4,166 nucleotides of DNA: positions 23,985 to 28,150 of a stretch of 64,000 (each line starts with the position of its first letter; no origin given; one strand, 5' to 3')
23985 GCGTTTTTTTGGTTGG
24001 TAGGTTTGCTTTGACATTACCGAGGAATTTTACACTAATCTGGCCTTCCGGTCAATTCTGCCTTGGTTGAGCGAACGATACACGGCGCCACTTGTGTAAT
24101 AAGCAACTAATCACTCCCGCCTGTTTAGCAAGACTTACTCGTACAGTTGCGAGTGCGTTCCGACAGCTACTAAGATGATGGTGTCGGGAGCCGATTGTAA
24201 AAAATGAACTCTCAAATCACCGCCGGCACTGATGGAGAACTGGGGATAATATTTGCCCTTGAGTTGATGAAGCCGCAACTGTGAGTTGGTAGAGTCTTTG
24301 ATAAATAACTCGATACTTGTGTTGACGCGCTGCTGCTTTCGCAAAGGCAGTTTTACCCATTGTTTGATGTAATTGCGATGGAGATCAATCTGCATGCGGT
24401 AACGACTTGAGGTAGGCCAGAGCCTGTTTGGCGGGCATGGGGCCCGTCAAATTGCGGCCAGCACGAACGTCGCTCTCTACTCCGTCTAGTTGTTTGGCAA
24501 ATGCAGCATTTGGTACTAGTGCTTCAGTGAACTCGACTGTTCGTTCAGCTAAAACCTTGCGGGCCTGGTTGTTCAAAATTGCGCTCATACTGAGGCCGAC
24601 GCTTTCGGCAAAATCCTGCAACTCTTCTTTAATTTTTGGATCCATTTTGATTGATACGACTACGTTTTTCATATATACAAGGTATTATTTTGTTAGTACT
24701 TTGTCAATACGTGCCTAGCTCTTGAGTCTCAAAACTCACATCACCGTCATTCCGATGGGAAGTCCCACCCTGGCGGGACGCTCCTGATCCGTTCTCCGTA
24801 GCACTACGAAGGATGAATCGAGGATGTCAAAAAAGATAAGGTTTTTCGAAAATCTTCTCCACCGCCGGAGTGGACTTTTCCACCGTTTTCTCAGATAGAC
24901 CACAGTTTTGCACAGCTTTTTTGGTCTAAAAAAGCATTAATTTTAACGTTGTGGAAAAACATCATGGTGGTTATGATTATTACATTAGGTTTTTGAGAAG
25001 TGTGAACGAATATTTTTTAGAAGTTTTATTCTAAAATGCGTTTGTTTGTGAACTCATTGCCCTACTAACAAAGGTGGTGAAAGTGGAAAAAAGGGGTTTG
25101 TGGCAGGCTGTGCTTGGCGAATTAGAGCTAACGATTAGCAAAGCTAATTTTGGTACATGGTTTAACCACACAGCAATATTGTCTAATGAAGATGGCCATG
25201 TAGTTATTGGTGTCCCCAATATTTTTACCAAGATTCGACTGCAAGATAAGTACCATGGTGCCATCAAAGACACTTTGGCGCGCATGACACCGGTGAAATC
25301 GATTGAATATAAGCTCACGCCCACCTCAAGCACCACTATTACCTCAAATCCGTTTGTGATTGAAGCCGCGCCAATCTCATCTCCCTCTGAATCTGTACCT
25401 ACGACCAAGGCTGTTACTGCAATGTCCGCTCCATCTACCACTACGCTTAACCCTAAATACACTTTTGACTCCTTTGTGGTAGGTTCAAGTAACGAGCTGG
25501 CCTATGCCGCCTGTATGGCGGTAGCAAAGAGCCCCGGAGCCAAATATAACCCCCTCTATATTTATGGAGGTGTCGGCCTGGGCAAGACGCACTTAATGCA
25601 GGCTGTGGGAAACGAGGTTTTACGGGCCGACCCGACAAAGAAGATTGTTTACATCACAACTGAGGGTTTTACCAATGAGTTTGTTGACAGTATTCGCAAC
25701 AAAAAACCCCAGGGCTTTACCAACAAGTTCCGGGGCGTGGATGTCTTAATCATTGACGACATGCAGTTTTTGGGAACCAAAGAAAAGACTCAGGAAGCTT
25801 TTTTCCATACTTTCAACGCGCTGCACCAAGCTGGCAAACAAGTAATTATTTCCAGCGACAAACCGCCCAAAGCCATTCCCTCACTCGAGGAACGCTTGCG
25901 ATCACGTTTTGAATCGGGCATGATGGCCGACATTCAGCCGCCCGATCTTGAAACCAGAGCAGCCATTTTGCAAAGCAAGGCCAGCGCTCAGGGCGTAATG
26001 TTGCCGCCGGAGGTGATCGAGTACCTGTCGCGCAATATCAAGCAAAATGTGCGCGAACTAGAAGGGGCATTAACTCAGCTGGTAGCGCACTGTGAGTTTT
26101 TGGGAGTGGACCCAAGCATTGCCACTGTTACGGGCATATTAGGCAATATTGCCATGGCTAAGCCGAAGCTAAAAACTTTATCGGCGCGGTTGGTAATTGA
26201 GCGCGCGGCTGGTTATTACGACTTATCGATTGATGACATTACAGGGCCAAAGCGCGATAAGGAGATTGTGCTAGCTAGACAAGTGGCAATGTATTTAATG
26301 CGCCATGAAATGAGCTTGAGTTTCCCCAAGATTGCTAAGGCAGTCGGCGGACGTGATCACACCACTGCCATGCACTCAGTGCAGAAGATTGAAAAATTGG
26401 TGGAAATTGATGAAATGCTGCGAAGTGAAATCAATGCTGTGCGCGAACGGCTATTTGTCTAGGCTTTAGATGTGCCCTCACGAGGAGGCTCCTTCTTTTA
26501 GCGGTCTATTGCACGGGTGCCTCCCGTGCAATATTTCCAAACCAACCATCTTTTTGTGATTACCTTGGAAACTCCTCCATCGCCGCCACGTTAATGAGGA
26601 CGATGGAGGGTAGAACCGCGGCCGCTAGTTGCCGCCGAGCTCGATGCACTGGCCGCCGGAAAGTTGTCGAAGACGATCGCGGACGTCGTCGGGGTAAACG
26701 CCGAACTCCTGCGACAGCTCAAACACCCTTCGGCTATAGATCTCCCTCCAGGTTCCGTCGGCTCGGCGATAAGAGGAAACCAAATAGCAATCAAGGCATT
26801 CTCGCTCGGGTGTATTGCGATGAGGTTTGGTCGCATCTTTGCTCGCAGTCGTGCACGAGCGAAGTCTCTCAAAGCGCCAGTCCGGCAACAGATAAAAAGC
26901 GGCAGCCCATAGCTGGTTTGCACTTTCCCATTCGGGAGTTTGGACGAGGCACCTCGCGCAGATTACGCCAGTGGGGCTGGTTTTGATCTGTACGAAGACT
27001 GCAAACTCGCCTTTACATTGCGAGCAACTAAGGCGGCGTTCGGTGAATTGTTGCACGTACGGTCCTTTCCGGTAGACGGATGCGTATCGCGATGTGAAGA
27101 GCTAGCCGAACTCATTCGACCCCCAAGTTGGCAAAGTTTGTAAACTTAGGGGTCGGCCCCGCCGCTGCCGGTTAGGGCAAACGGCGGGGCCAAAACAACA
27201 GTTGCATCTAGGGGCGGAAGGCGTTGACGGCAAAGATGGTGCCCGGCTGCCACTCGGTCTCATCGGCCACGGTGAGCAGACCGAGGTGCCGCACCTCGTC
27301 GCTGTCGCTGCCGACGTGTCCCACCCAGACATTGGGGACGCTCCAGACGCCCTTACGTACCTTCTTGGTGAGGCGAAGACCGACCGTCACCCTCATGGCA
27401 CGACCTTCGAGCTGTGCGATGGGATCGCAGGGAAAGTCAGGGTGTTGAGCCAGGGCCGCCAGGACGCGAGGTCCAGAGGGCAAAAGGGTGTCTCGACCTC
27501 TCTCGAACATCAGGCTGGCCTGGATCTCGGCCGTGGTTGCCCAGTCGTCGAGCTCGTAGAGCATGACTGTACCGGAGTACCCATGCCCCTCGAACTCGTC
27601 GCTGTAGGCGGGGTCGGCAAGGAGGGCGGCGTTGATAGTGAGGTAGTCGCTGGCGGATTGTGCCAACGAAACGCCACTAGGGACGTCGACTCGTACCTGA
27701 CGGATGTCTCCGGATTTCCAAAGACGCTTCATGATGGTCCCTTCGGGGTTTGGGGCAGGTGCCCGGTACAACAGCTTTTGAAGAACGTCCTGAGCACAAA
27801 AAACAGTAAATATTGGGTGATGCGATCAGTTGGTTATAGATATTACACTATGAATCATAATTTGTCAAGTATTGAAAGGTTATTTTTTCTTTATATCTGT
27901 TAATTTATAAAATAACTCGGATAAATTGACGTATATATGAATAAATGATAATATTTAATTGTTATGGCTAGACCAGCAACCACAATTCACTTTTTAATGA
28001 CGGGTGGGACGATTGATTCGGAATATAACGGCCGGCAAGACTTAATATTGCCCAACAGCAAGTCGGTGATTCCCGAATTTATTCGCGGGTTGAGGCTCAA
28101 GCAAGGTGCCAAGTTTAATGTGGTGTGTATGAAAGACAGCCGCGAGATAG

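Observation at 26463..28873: dnaA and dnaN separated by 2.4 kb containing a ~60% GC insert with two unknown ORFs and an asparaginase-domain gene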

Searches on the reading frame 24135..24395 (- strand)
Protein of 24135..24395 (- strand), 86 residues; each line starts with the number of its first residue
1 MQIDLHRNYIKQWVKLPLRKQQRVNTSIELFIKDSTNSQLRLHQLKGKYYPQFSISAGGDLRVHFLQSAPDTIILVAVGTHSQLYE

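Call 5: search_protein_families(library=pfam, proteins=[window:24135-24395:-], max_evalue=0.1)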
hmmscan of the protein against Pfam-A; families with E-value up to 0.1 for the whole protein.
window:24135-24395:- (86 aa): 1 family
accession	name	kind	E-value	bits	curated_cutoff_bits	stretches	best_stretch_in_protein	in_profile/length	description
PF15738.11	YafQ_toxin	-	9.5e-05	23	30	1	3-85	3-87/88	Bacterial toxin of type II toxin-antitoxin system, YafQ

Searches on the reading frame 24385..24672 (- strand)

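Call 5: search_protein_families(library=pfam, proteins=[window:24385-24672:-], max_evalue=0.1)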
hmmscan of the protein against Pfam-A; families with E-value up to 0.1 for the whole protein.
window:24385-24672:- (95 aa): 3 families
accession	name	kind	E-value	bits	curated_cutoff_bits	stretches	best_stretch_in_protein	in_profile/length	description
PF04221.18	RelB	-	0.0033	17.7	22.4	1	5-63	3-62/82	RelB antitoxin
PF21983.2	NikA-like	-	0.033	14.8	27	1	2-31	3-32/72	Mobilization protein NikA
PF01402.27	RHH_1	-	0.07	13.6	20.5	0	6-33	2-29/39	Ribbon-helix-helix protein, copG family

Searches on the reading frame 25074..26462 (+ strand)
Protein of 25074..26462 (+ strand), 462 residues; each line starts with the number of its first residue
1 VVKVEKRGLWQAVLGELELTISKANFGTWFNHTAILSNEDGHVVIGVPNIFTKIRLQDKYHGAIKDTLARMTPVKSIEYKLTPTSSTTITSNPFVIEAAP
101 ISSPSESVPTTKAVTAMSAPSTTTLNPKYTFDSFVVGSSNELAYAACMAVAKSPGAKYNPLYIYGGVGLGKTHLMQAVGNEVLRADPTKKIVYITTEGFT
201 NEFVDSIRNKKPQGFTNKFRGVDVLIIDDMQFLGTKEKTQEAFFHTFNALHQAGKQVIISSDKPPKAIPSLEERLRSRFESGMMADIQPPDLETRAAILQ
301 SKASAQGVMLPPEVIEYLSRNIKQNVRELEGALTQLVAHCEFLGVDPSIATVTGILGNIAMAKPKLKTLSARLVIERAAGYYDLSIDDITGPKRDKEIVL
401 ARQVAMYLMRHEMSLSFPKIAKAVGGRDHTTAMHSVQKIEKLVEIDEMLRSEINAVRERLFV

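Call 5: search_protein_families(library=pfam, proteins=[window:25074-26462:+], max_evalue=0.1)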
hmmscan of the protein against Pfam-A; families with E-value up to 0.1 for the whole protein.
window:25074-26462:+ (462 aa): 15 families
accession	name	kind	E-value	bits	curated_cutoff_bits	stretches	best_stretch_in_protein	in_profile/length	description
PF00308.24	Bac_DnaA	-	5.8e-70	235.1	23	1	125-285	1-161/162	Bacterial DnaA ATPAse domain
PF08299.17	Bac_DnaA_C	-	1.3e-23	83.2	31.5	1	374-439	4-69/69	Bacterial dnaA protein helix-turn-helix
PF11638.13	DnaA_N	-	4.2e-10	39.6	24.6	1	9-68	3-63/65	DnaA N-terminal domain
PF01695.23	IstB_IS21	-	8.1e-08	32.5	24.1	1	162-264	96-195/238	IstB-like ATP binding protein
PF00004.35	AAA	-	2.9e-06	28.2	21.2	1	162-280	2-128/131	ATPase family associated with various cellular activities (AAA)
PF22688.2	Hda_lid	-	2.5e-05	24.6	27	1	294-336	3-45/65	Hda, lid domain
PF01637.24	ATPase_2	-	4.8e-05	23.7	33.2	1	157-271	19-125/225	ATPase domain predominantly from Archaea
PF13401.12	AAA_22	-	0.00014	22.6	27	0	161-208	8-55/130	AAA domain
PF13173.12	AAA_14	-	0.00084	19.8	27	1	159-278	3-114/129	AAA domain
PF03969.22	AFG1_ATPase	-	0.0025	17.3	27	1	159-203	62-102/361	AFG1-like ATPase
PF00910.28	RNA_helicase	-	0.013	16.4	21.5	1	161-232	1-60/105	RNA helicase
PF11242.13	DUF2774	-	0.013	16.1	29.2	1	402-429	2-28/63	Protein of unknown function (DUF2774)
PF13191.12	AAA_16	-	0.047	14.6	32.6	0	152-190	20-52/167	AAA ATPase domain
PF13245.12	AAA_19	-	0.062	13.9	25.1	0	157-196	10-49/134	AAA domain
PF21118.2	DosC_2nd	-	0.093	13.4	31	0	19-34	31-46/110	DosC CZB-like middle domain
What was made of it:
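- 25074..26462 (+): dnaA. The start on record is probably the GTG at 25083, giving 459 aa. Pfam finds DnaA_N, Bac_DnaA and Bac_DnaA_C (call 5).
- Checked: Gene identities and spacing: Pfam confirms dnaA at 25074-26462 (Bac_DnaA 5.8e-70) and dnaN at 28874-29986 (three beta-clamp domains) (call 5).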

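Call 16: find_related_loci(query=window:25074-26462:+, collection=genome_contigs, flank=6000)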
Query window:25074-26462:+ (462 aa) in genome_contigs; peptide patterns used: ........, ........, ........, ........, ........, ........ (x = any residue, [..] = any of these).
600 stretches matched a pattern (row limit reached: there are more); 556 encode a relative of the query (tblastn E <= 1e-3); the best 80 are kept; 80 distinct loci.
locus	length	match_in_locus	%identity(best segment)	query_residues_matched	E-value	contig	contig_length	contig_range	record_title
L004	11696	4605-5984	62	2-460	0e+0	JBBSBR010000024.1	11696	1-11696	MAG: Candidatus Saccharimonadia bacterium isolate La6_metabat2.164 La6_metabat2.164_K_3299607_L_11696_cov_29.5450, whole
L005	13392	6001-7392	56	7-460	4e-175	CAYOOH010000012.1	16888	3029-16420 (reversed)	MAG TPA_asm: uncultured Candidatus Saccharimonadales bacterium isolate SRP200132_co1_41 genome assembly, contig: NODE_59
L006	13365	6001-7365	54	7-460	2e-167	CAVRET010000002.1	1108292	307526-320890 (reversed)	MAG: uncultured bacterium isolate MFD04463.bin.1.58 genome assembly, contig: contig_10051, whole genome shotgun sequence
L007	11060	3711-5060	55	6-462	2e-167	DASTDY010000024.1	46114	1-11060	MAG TPA_asm: Candidatus Saccharimonadales bacterium isolate SMAG_U833 k141_825207, whole genome shotgun sequence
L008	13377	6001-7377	52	2-461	4e-163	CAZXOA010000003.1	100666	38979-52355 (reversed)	MAG TPA_asm: uncultured Candidatus Saccharibacteria bacterium isolate SRP344714_co1_350 genome assembly, contig: NODE_49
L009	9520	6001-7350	54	8-461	1e-160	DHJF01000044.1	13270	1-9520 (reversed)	MAG TPA_asm: Candidatus Saccharibacteria bacterium UBA4727 UBA4727_contig_4161, whole genome shotgun sequence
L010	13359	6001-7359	52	8-461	3e-160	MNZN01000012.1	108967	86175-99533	MAG: Candidatus Saccharibacteria bacterium CG2_30_41_52 cg2_3.0_scaffold_81_c, whole genome shotgun sequence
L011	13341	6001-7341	52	8-461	4e-159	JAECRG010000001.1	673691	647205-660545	MAG: Candidatus Saccharibacteria bacterium isolate AER2_9 diesel_EC_AER2_2_length_673691_cov_17_320978, whole genome sho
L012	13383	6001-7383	51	4-461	3e-155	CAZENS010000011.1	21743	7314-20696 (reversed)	MAG TPA_asm: uncultured Candidatus Saccharibacteria bacterium isolate SRP274231_co1_10 genome assembly, contig: NODE_189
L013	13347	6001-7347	51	9-461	5e-153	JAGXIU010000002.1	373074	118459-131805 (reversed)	MAG: Candidatus Saccharibacteria bacterium isolate LH_M93 k141_364489, whole genome shotgun sequence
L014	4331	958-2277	52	9-459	2e-155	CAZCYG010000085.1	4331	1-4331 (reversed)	MAG TPA_asm: uncultured Candidatus Saccharibacteria bacterium isolate SRP173033_co1_367 genome assembly, contig: NODE_59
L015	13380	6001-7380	49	4-461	3e-146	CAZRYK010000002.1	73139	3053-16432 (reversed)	MAG TPA_asm: uncultured Gammaproteobacteria bacterium isolate binchicken_co110_548 genome assembly, contig: NODE_954_len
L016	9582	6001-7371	48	9-460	1e-144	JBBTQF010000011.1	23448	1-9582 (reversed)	MAG: Patescibacteria group bacterium isolate H43-bin187_1 H43_bin187_1_000000000011, whole genome shotgun sequence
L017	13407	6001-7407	47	2-461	3e-144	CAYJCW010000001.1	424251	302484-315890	MAG TPA_asm: uncultured Candidatus Saccharibacteria bacterium isolate ERP123247_co1_9 genome assembly, contig: NODE_2_le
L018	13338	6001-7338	49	7-461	3e-143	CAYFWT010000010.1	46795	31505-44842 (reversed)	MAG TPA_asm: uncultured Candidatus Saccharibacteria bacterium isolate ERP108616_co1_412 genome assembly, contig: k119_77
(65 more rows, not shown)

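Call 71: search_protein_families(library=pfam, proteins=[L004:6258-6536:+, L006:7446-8063:-, L005:7177-7683:-], max_evalue=0.01)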
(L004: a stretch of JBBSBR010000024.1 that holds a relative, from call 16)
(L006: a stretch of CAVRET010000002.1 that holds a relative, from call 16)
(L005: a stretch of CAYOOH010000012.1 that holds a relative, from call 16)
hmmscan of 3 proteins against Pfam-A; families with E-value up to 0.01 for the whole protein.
L004:6258-6536:+ (92 aa): 3 families
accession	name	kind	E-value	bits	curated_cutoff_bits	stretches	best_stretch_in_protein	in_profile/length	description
PF01541.30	GIY-YIG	-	1.2e-11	45.2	22.6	1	3-68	10-77/78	GIY-YIG catalytic domain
PF13455.12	MUG113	-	0.00023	22.1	22.3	0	10-56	3-46/73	Meiotically up-regulated gene 113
PF10544.15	T5orf172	-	0.0022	18.9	20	1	8-59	16-69/101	T5orf172 domain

L006:7446-8063:- (205 aa): 1 family
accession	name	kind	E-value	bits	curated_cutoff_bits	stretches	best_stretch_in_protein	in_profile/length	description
PF02861.25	Clp_N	-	2.1e-18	66.7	20.7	2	74-119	1-46/53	Clp amino terminal domain, pathogenicity island component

L005:7177-7683:- (168 aa): 0 families

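Call 96: find_encoding_contigs(protein=window:25074-26459:+, flank=6000, max_places=5)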
Protein seq(462 aa) (462 aa): no gene with exactly this product is on record in the collection.

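Call 97: find_encoding_contigs(protein=window:25083-26459:+, flank=6000, max_places=5)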
Protein seq(459 aa) (459 aa): 1 contig read that carries it; 1 place shown.
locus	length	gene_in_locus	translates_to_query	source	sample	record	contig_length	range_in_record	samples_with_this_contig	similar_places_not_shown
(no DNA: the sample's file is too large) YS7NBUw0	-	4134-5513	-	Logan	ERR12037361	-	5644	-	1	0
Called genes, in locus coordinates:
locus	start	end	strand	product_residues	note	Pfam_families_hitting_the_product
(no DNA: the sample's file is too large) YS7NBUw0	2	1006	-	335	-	?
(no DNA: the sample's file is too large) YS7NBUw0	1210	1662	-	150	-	PF13083:KH_KhpA-B, PF01424:R3H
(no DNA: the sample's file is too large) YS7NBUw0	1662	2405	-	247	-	PF02096:60KD_IMP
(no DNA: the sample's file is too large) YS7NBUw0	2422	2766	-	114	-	PF00825:Ribonuclease_P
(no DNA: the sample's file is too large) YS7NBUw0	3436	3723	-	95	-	-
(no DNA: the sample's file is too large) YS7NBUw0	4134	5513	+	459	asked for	PF11638:DnaA_N, PF00308:Bac_DnaA, PF00004:AAA (weak), PF01695:IstB_IS21 (weak), PF08299:Bac_DnaA_C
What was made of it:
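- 25074..26462 (+): The exact 459-aa product is on record; the 462-aa one is not (calls 96, 97).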

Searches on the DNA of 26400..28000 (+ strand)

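Call 80: search_rna_families(source=window, start=26400, end=28000, threshold=evalue, max_evalue=1)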
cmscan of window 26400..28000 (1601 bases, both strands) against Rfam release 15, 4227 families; matches with E-value up to 1: 0.
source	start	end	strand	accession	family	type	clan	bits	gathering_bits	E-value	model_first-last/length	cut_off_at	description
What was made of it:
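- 27116..27191 (-): Twin abutting GC-rich stem-loops between ORF174 and ORF143, forming a conserved structured intercistronic element. No Rfam match at E <= 1 (call 80).
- Tried and rejected: Rfam found nothing in 26400-28000 even at E <= 1 (call 80).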

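Call 89: search_dna_similar(query=window:26463-27800:+, collection=plasmids, mode=distant, max_evalue=0.001, max_rows=8)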
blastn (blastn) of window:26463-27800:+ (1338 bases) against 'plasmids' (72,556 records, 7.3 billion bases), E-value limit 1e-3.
No match.
